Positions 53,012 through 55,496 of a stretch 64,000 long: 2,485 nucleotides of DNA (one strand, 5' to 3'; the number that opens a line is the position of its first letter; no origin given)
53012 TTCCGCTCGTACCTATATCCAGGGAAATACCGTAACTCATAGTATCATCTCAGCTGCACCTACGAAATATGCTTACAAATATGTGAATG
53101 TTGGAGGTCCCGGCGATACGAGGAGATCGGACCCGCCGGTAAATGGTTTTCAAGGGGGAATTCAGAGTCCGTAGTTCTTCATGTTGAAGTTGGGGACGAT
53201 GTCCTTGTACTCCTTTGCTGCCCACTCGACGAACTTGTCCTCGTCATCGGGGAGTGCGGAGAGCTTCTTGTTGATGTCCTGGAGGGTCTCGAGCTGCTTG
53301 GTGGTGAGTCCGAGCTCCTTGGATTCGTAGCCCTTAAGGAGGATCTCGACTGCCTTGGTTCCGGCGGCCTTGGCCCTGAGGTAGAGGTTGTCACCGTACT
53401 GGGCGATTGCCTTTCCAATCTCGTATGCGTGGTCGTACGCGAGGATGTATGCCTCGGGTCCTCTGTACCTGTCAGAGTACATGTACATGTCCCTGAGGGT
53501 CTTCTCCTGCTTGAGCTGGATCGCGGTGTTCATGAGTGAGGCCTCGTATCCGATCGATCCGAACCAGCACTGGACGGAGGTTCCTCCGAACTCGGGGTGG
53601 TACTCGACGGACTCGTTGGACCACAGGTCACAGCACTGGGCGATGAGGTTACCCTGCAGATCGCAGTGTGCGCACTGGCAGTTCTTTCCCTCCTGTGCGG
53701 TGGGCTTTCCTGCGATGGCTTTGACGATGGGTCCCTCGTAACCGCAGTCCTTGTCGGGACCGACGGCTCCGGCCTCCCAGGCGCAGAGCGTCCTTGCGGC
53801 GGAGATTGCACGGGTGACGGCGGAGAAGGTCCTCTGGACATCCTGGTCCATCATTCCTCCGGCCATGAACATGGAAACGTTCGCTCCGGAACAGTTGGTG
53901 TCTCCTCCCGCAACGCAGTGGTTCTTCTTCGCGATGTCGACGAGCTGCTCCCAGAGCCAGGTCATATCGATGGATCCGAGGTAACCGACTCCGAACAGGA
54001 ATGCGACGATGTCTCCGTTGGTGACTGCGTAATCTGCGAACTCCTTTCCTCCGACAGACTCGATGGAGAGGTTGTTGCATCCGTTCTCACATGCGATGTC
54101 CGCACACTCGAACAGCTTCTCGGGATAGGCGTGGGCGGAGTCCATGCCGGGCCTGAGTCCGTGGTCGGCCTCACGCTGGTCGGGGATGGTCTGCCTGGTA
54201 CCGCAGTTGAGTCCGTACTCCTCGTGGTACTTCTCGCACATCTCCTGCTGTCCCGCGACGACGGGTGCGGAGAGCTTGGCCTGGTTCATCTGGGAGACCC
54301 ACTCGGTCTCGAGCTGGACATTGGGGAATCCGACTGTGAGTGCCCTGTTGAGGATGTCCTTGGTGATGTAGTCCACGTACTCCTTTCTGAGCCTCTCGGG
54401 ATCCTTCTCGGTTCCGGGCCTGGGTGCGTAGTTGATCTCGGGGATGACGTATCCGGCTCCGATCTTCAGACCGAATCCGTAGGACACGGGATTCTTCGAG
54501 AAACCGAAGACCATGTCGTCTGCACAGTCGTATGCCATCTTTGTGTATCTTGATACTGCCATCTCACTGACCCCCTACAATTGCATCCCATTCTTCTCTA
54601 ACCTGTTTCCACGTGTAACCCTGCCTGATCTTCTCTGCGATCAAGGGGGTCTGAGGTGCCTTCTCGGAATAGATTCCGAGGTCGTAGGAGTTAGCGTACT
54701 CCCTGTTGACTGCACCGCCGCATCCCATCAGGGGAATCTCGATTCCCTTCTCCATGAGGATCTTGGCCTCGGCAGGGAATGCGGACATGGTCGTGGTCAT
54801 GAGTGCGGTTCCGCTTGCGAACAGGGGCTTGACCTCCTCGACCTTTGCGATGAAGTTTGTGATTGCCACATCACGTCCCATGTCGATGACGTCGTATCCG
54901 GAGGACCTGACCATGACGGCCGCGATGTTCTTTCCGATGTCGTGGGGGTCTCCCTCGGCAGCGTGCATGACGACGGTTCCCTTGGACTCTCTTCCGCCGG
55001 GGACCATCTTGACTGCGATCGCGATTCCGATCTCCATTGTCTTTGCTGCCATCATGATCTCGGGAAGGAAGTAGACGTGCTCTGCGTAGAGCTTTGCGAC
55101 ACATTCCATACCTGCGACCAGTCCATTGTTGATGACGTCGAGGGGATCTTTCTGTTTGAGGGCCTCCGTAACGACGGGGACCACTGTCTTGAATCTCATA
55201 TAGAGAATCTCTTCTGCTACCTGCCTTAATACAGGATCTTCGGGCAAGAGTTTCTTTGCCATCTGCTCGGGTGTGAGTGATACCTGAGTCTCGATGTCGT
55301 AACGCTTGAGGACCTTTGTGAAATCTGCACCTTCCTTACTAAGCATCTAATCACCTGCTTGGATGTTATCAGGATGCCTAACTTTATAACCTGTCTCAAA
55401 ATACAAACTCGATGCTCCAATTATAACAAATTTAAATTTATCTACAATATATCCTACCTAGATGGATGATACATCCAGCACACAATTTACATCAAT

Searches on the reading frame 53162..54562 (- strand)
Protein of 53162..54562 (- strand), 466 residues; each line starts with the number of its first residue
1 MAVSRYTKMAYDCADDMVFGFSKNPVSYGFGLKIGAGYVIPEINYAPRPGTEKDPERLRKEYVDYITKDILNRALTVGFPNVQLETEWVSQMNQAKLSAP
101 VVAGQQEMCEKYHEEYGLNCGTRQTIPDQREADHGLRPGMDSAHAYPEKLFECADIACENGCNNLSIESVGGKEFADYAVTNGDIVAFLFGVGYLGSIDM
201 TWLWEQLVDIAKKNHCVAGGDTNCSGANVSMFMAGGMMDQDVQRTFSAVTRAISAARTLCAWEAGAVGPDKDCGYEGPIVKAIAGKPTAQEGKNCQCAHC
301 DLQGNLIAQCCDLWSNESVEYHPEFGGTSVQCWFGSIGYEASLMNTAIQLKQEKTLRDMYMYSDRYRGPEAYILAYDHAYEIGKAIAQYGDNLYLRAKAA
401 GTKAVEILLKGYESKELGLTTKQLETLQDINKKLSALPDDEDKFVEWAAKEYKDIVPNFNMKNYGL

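Call 6: search_protein_families(library=pfam, proteins=[window:53162-54562:-])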
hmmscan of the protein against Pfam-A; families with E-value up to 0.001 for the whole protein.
window:53162-54562:- (466 aa): 1 family
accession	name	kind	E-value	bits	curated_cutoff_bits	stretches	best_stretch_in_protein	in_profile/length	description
PF12176.13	MtaB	-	1.9e-206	686.7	25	1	4-465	2-460/460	Methanol-cobalamin methyltransferase B subunit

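Call 15: find_related_loci(query=window:53162-54562:-, collection=genome_contigs, flank=5000)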
Query window:53162-54562:- (466 aa) in genome_contigs; peptide patterns used: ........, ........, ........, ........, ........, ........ (x = any residue, [..] = any of these).
35 stretches matched a pattern; 28 encode a relative of the query (tblastn E <= 1e-3); 27 distinct loci.
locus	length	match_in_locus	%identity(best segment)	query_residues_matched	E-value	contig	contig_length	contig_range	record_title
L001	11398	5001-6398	97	1-466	0e+0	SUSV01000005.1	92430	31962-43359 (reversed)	MAG: Thermoplasmata archaeon isolate SIG3 NODE_429_length_92430_cov_14.250365, whole genome shotgun sequence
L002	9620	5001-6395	93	1-466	0e+0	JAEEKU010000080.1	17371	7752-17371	MAG: Methanomassiliicoccaceae archaeon isolate Tb.RUG.20 k141_5293300_flag=1_multi=8.9121_len=17371, whole genome shotgu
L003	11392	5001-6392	90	3-466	0e+0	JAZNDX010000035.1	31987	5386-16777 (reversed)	MAG: Candidatus Methanomethylophilaceae archaeon isolate T1900044725_TS20190191.MAGScoT_cleanbin_000010 SGB_1931_k141_19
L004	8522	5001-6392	89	3-466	0e+0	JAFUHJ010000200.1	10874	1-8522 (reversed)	MAG: Candidatus Methanomethylophilaceae archaeon isolate RGIG4496 Roe_deer_Omasum.Co__c989795, whole genome shotgun sequ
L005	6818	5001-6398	88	1-466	0e+0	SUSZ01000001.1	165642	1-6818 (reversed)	MAG: Thermoplasmata archaeon isolate SIG7 NODE_17_length_165642_cov_6.322237, whole genome shotgun sequence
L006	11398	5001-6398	87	1-466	0e+0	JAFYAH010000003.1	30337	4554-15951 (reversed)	MAG: Candidatus Methanomethylophilaceae archaeon isolate RGIG6908 Sheep_Rumen-5__c155, whole genome shotgun sequence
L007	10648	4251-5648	86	1-466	0e+0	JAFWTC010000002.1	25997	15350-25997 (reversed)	MAG: Candidatus Methanomethylophilaceae archaeon isolate RGIG6046 Sheep_Omasum-4__c8178, whole genome shotgun sequence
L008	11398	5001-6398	84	1-466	0e+0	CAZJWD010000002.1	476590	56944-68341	MAG TPA_asm: uncultured Methanomassiliicoccales archaeon isolate binchicken_co370_57 genome assembly, contig: NODE_5_len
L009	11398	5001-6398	83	1-466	0e+0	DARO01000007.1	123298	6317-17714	MAG TPA_asm: Methanomassiliicoccaceae archaeon UBA71 UBA71_contig_1048, whole genome shotgun sequence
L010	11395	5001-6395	81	1-466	0e+0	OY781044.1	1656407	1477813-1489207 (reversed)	MAG: Candidatus Methanomethylophilaceae archaeon isolate 11c15bc4-9f39-4069-9170-00aaf79b19ed genome assembly, chromosom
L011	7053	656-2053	82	1-466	0e+0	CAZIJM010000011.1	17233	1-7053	MAG TPA_asm: uncultured Methanomassiliicoccales archaeon isolate SRP141132_co5_288 genome assembly, contig: NODE_2529_le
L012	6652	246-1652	82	1-466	0e+0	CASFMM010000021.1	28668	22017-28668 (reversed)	uncultured Methanomassiliicoccales archaeon isolate A38_L1_349349_idba_bin.44 genome assembly, contig: A38_L1_349349_idb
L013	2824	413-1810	82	1-466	0e+0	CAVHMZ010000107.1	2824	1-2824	Prevotella hominis isolate H07655-L1_cleanbin_000036 genome assembly, contig: Spades_H07655-L1_contig_25468, whole genom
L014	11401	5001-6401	80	1-466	0e+0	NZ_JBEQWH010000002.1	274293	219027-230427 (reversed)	Candidatus Methanoprimaticola sp. MG2 NODE_2_length_274293_cov_188.055, whole genome shotgun sequence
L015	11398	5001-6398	78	1-466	0e+0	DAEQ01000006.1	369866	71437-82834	MAG TPA_asm: Methanomassiliicoccaceae archaeon UBA593 UBA593_contig_759, whole genome shotgun sequence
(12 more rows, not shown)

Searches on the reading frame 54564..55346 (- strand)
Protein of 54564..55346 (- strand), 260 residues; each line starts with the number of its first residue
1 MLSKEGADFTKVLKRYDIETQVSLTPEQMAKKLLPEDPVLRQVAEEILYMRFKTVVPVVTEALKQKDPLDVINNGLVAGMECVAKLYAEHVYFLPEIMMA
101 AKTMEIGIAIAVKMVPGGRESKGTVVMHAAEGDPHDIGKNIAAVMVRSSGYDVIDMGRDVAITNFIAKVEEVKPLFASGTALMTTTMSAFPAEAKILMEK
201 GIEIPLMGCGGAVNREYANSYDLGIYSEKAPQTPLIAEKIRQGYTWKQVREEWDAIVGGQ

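Call 6: search_protein_families(library=pfam, proteins=[window:54564-55346:-])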
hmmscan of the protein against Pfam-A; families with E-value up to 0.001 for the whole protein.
window:54564-55346:- (260 aa): 2 families
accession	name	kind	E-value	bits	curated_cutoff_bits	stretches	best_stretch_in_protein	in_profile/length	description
PF02607.22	B12-binding_2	-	1.1e-13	51.6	23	1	40-110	2-72/74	B12 binding domain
PF02310.24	B12-binding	-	4.8e-12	46.2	32.1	1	124-217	2-95/121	B12 binding domain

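Call 14: find_encoding_contigs(protein=window:54564-55346:-, flank=6000, max_places=10)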
Protein window:54564-55346:- (260 aa): no gene with exactly this product is on record in the collection.
